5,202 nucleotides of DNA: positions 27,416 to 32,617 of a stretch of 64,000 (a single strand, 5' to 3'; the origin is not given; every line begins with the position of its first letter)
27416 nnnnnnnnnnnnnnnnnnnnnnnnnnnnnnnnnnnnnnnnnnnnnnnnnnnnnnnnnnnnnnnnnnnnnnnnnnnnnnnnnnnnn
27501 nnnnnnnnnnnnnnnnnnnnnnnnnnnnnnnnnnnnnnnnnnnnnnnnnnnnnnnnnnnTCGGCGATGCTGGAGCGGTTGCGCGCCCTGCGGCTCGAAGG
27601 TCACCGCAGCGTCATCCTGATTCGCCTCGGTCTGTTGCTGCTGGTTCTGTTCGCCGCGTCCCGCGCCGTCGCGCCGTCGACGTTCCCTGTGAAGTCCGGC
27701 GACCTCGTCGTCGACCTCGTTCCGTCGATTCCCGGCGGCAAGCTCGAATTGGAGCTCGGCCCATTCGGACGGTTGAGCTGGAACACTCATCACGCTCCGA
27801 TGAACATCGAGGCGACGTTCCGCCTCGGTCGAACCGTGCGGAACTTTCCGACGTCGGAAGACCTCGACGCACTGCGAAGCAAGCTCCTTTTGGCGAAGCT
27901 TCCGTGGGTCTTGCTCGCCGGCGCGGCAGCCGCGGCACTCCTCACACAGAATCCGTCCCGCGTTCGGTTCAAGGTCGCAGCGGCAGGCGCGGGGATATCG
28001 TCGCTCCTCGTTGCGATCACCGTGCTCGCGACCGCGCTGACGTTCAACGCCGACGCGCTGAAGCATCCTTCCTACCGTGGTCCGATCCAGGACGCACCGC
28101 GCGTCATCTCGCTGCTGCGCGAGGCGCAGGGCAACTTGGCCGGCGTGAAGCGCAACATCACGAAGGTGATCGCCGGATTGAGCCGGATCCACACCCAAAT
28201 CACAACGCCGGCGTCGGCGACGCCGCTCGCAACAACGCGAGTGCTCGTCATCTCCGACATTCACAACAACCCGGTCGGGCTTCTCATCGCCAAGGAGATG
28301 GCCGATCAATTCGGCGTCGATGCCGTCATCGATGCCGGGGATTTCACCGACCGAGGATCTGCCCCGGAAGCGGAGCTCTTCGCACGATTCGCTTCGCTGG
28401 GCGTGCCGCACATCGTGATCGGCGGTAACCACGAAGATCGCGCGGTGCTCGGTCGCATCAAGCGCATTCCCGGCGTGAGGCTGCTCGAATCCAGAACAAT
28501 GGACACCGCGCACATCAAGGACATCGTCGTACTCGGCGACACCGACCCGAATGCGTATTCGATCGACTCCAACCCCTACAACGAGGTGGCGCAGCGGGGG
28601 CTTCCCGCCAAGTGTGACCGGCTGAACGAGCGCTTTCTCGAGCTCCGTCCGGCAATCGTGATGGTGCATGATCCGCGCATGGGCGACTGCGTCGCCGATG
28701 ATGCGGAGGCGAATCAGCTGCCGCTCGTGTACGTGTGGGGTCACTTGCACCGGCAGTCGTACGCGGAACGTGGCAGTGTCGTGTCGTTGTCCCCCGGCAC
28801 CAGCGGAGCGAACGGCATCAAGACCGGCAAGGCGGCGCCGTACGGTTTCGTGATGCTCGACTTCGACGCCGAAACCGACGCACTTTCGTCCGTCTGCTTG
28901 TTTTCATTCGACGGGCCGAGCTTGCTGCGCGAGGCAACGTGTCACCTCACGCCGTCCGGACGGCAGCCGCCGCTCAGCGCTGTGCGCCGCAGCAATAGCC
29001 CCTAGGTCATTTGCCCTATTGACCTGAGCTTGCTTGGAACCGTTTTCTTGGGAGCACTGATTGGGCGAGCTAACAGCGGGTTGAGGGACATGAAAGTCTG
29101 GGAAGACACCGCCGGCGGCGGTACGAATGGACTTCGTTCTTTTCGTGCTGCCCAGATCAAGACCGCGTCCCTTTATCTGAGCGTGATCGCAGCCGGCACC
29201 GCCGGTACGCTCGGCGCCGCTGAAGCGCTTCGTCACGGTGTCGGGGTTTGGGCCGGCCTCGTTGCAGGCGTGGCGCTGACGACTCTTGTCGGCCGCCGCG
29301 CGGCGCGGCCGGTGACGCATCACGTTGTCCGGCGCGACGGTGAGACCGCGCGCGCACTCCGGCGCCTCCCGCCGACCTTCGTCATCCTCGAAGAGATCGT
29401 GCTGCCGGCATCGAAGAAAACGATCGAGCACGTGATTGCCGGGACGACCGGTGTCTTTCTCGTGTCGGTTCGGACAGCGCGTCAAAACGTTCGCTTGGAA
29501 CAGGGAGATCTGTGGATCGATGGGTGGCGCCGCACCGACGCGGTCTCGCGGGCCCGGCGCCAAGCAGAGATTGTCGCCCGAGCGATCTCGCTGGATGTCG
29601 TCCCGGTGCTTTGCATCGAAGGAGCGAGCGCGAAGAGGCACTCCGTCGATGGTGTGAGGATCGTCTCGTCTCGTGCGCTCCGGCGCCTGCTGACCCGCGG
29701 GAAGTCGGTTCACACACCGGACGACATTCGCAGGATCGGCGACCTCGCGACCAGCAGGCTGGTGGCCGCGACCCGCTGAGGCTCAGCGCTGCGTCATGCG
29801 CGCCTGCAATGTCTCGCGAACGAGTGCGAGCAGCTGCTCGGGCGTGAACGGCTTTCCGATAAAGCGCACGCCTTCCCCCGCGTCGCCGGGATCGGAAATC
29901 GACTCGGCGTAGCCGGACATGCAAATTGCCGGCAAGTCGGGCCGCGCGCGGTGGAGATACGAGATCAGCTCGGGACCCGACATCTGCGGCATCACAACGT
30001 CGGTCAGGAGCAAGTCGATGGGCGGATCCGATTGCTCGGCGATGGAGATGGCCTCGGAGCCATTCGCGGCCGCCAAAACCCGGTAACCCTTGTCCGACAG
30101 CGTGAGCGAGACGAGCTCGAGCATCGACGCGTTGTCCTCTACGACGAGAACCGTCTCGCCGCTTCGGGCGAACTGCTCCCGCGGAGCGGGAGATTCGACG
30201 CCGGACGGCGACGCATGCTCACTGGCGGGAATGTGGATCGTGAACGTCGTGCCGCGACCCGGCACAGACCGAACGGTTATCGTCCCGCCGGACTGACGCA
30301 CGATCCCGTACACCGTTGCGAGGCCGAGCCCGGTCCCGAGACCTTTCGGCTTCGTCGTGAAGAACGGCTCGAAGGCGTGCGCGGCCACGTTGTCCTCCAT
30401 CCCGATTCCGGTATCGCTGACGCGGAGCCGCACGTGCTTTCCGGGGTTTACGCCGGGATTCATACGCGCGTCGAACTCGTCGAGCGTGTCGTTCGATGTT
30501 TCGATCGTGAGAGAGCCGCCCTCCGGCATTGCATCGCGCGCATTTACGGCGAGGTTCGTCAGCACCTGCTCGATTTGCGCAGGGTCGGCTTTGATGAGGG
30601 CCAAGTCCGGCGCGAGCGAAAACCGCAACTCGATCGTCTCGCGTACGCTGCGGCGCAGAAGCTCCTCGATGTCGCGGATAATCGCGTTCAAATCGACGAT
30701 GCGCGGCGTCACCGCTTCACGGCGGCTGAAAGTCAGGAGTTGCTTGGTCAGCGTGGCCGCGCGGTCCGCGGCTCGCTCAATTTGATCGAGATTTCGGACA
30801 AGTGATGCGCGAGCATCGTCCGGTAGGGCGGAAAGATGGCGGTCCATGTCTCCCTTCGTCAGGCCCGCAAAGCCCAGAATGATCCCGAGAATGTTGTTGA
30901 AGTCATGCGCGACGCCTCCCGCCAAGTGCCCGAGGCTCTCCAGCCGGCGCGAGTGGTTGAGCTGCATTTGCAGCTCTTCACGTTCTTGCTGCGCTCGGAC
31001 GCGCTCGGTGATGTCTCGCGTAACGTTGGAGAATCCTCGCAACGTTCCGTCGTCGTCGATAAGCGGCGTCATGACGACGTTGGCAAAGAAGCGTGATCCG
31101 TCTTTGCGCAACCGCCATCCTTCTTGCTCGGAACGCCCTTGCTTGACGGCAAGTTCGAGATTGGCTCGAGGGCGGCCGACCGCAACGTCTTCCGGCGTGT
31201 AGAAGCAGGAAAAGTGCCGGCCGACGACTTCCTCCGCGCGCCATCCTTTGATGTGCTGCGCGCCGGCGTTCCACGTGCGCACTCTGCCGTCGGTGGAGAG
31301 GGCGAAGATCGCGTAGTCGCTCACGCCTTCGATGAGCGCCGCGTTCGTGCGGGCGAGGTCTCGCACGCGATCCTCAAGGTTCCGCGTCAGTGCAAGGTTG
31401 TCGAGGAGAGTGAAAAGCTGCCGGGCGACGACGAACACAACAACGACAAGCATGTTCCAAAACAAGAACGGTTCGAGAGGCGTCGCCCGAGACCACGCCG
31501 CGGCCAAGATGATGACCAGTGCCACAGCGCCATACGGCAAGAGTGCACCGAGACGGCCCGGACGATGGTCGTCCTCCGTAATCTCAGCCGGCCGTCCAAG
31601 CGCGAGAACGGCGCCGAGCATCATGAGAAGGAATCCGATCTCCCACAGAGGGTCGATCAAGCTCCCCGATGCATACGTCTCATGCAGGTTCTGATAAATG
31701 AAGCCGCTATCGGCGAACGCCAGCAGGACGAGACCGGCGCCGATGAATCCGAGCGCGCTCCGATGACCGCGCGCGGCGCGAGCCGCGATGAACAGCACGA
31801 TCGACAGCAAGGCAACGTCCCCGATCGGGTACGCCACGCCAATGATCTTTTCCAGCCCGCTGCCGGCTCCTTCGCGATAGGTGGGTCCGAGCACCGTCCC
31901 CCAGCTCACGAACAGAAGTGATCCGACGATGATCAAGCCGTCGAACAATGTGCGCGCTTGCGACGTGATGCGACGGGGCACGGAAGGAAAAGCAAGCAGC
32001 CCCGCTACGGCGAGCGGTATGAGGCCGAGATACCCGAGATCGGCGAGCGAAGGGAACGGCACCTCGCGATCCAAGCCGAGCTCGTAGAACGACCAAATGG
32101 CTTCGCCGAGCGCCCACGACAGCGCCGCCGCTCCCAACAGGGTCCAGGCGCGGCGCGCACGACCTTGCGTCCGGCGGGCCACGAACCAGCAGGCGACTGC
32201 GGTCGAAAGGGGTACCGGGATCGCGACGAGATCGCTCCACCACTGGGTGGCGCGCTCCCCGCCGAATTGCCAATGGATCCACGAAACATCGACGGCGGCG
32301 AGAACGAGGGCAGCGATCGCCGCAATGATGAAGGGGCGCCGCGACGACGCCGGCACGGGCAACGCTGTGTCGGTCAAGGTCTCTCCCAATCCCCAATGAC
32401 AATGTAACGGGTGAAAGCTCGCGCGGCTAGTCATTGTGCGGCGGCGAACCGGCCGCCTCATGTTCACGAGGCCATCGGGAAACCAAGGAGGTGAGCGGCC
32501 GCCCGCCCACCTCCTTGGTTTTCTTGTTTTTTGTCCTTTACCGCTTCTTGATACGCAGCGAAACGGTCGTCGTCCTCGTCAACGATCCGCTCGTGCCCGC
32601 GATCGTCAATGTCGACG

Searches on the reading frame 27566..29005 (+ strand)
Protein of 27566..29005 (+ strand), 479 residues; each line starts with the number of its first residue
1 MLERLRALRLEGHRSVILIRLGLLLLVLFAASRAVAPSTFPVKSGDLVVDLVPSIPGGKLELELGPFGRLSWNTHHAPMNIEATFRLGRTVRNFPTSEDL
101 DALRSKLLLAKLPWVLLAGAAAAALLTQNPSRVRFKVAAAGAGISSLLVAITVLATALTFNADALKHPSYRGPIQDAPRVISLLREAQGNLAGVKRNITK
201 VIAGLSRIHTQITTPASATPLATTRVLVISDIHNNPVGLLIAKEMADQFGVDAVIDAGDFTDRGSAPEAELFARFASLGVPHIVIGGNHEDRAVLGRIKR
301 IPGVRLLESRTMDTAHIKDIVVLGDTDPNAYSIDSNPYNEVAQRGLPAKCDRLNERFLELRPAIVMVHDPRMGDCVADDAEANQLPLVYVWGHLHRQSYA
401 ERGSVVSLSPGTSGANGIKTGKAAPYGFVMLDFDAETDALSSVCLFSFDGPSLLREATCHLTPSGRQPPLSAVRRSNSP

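Call 3: search_protein_families(library=pfam, proteins=[window:27566-29005:+], max_evalue=0.01)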
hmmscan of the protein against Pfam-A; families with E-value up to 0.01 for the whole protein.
window:27566-29005:+ (479 aa): 2 families
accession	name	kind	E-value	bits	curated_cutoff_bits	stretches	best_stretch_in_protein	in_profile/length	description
PF00149.33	Metallophos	-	7.4e-13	49.8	21.5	1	225-396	2-190/191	Calcineurin-like phosphoesterase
PF12850.12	Metallophos_2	-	7.4e-12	46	27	1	225-434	2-152/154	Calcineurin-like phosphoesterase superfamily domain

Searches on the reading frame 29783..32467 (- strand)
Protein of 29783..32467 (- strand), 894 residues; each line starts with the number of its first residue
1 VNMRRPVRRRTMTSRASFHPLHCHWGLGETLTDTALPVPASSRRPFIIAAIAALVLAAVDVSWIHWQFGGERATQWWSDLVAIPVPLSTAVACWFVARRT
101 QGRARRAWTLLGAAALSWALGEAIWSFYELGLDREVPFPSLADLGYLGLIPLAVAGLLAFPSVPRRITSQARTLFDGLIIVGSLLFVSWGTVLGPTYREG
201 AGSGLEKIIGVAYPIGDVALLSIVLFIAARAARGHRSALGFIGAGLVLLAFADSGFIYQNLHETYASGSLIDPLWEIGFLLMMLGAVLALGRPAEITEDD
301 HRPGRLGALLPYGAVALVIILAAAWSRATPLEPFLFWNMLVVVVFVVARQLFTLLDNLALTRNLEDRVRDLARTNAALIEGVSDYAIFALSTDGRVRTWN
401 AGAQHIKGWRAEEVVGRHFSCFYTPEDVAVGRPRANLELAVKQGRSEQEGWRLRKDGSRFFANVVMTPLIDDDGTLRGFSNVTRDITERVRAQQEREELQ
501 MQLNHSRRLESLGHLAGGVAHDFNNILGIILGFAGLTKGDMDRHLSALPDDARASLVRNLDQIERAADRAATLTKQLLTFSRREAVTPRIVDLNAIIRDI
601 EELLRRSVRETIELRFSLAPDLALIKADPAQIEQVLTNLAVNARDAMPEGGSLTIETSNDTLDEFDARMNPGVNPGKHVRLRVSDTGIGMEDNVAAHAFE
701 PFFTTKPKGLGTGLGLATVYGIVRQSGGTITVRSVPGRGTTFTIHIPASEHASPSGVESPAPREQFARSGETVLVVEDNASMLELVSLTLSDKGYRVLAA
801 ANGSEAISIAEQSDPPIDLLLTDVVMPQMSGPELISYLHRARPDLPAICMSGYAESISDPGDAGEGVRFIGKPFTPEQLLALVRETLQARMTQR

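Call 67: search_protein_families(library=pfam, proteins=[window:29783-32467:-], max_evalue=0.00001)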
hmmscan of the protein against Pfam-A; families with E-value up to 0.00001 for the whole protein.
window:29783-32467:- (894 aa): 6 families
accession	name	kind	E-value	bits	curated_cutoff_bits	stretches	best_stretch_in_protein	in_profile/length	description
PF02518.31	HATPase_c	-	7.3e-24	84.8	26.4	1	628-749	2-110/111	Histidine kinase-, DNA gyrase B-, and HSP90-like ATPase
PF00072.30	Response_reg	-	5.4e-19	68.8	30.2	1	773-883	1-110/111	Response regulator receiver domain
PF08448.16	PAS_4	-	7.4e-14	52.4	23.1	1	386-491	7-110/110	PAS fold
PF00989.32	PAS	-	3.7e-12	46.7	22.6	1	377-486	5-113/113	PAS fold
PF13426.13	PAS_9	-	3.2e-11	43.8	27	1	387-488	4-103/103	PAS domain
PF00512.31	HisKA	-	2e-07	31.4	26.9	1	513-585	3-65/66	His Kinase A (phospho-acceptor) domain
